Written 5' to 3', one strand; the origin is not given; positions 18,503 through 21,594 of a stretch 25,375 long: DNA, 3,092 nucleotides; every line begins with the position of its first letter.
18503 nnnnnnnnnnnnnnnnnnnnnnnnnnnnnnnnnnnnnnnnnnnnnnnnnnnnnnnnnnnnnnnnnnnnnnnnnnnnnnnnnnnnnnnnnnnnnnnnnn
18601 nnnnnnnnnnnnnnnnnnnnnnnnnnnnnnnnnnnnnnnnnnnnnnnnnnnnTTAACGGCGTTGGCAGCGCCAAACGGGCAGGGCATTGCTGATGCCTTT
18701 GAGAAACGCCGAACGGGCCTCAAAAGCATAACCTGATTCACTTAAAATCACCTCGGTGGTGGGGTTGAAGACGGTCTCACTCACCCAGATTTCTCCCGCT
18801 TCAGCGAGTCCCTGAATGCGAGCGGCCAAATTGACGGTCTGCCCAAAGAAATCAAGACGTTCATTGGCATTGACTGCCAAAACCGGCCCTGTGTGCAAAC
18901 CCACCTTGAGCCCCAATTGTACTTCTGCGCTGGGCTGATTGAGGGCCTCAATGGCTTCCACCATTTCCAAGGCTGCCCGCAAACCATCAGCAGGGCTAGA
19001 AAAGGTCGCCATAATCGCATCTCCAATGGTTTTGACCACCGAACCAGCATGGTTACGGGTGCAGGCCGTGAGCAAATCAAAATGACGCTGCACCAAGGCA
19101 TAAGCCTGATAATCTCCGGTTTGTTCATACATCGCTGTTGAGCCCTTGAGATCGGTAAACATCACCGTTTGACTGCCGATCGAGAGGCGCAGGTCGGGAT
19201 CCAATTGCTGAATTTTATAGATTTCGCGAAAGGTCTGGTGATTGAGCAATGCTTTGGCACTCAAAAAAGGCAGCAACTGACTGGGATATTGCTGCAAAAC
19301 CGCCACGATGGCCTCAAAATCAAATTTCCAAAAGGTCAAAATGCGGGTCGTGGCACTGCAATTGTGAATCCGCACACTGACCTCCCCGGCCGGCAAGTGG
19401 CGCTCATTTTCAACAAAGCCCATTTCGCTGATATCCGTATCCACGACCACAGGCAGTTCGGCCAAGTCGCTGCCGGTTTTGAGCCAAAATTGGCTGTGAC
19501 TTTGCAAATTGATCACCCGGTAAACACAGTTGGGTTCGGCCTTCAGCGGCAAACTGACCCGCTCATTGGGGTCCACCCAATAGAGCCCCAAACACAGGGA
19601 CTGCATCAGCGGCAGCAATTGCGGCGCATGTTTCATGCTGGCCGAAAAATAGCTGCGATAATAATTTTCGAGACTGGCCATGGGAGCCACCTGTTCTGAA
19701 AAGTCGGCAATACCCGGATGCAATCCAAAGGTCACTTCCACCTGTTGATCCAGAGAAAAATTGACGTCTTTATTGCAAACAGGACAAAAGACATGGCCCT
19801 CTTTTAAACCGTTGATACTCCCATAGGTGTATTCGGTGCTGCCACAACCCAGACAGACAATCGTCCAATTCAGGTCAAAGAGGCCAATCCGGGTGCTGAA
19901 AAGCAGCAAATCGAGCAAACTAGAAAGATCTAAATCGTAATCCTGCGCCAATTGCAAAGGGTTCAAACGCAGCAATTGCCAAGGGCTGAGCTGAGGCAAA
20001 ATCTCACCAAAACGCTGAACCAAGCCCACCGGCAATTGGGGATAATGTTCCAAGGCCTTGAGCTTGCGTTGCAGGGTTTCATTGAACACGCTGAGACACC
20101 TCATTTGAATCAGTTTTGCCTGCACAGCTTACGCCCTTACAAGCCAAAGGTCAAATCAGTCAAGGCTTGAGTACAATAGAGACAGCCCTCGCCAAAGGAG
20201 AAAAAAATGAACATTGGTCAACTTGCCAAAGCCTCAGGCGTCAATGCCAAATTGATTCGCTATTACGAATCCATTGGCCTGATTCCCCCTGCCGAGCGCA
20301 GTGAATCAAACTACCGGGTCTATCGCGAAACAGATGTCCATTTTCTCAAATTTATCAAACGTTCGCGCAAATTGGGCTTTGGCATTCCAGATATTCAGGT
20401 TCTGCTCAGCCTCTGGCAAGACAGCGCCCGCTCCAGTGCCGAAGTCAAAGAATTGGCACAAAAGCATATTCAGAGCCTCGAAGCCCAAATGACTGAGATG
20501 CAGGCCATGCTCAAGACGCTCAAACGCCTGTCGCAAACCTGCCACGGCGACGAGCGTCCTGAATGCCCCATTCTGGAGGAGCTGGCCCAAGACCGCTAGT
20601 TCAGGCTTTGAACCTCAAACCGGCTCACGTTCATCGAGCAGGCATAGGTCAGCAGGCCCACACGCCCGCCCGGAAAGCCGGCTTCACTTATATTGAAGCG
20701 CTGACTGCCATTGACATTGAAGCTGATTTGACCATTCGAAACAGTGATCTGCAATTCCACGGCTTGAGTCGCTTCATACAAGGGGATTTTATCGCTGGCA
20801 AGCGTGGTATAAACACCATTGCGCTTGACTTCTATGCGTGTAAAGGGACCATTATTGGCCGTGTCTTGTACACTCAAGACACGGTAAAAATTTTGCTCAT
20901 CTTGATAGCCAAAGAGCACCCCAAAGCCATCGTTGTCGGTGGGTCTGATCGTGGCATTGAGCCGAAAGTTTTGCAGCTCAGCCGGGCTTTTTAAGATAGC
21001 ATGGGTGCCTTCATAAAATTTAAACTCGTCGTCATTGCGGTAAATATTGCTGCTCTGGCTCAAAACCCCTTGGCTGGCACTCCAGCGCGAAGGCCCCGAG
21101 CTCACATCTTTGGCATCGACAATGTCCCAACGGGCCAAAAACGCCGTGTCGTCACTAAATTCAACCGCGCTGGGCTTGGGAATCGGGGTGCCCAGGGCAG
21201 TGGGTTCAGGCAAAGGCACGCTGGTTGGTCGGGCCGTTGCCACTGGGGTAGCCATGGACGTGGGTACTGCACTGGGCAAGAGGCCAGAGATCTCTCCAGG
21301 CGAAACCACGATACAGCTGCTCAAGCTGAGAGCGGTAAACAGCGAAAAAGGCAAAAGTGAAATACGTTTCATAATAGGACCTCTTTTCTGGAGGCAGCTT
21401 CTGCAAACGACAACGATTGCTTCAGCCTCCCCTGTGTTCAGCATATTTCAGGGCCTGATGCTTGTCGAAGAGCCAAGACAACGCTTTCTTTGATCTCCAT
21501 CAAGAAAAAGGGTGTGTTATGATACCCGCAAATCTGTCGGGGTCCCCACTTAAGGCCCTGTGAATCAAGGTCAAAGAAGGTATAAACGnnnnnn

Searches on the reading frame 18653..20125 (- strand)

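Call 4: search_protein_families(library=pfam, proteins=[window:18653-20125:-], max_evalue=0.01)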
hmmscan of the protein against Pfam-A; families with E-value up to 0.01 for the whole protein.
window:18653-20125:- (490 aa): 2 families
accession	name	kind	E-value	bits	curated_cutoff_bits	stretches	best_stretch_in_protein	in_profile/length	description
PF00211.25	Guanylate_cyc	-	2.9e-24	86.1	21.9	1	318-472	8-166/183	Adenylate and Guanylate cyclase catalytic domain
PF19363.4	DUF5939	-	5.7e-23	81.9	22.5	1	48-301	32-281/281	Family of unknown function (DUF5939)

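Call 5: search_protein_families(library=ncbifam, proteins=[window:18653-20125:-], max_evalue=0.01)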
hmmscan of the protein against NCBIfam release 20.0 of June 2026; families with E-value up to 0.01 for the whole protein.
window:18653-20125:- (490 aa): 3 families
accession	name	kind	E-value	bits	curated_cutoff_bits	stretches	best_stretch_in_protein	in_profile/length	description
NF058673.1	LipAdnlyCyLipJMY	equivalog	3.8e-18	65.4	800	1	319-471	296-432/449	bifunctional lipase/adenylate cyclase LipJ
TIGR04510.1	mod_pep_cyc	subfamily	3.4e-10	39.1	400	1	320-449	7-142/814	putative peptide modification system cyclase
TIGR03903.1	TOMM_kin_cyc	equivalog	2.2e-06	25.8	705.75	1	335-451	307-431/1267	TOMM system kinase/cyclase fusion protein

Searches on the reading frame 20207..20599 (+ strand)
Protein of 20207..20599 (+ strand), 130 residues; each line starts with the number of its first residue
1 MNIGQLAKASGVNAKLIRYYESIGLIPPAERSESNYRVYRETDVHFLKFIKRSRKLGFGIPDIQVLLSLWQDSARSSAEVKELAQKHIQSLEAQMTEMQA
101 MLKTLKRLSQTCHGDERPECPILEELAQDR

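Call 66: search_protein_families(library=pfam, proteins=[window:20207-20599:+], max_evalue=0.01)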
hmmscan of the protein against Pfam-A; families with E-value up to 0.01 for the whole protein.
window:20207-20599:+ (130 aa): 3 families
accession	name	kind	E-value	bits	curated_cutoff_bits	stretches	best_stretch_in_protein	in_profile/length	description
PF09278.17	MerR-DNA-bind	-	1.8e-18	67.3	25.4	1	47-108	4-65/65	MerR, DNA binding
PF13411.12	MerR_1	-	3.9e-18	65.8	21.6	1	1-68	1-67/69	MerR HTH family regulatory protein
PF00376.29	MerR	-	2e-16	59.9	28.2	1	2-39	1-38/38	MerR family regulatory protein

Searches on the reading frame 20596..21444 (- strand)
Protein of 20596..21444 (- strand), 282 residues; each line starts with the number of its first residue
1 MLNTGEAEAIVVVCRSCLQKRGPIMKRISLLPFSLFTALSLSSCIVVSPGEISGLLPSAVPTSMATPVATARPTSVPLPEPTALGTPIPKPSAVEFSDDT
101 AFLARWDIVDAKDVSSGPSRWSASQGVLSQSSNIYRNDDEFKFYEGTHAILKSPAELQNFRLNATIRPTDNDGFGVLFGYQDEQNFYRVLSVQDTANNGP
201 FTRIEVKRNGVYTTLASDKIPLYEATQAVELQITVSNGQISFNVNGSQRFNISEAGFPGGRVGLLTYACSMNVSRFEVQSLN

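Call 66: search_protein_families(library=pfam, proteins=[window:20596-21444:-], max_evalue=0.01)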
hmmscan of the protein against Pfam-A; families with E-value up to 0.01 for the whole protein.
window:20596-21444:- (282 aa): 2 families
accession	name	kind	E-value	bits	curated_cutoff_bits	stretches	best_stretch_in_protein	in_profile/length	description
PF06439.18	3keto-disac_hyd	-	0.0031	18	26.8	1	133-252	26-151/187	3-keto-disaccharide hydrolase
PF17851.8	GH43_C2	-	0.0046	17.1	22.7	1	179-254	81-158/203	Beta xylosidase C-terminal Concanavalin A-like domain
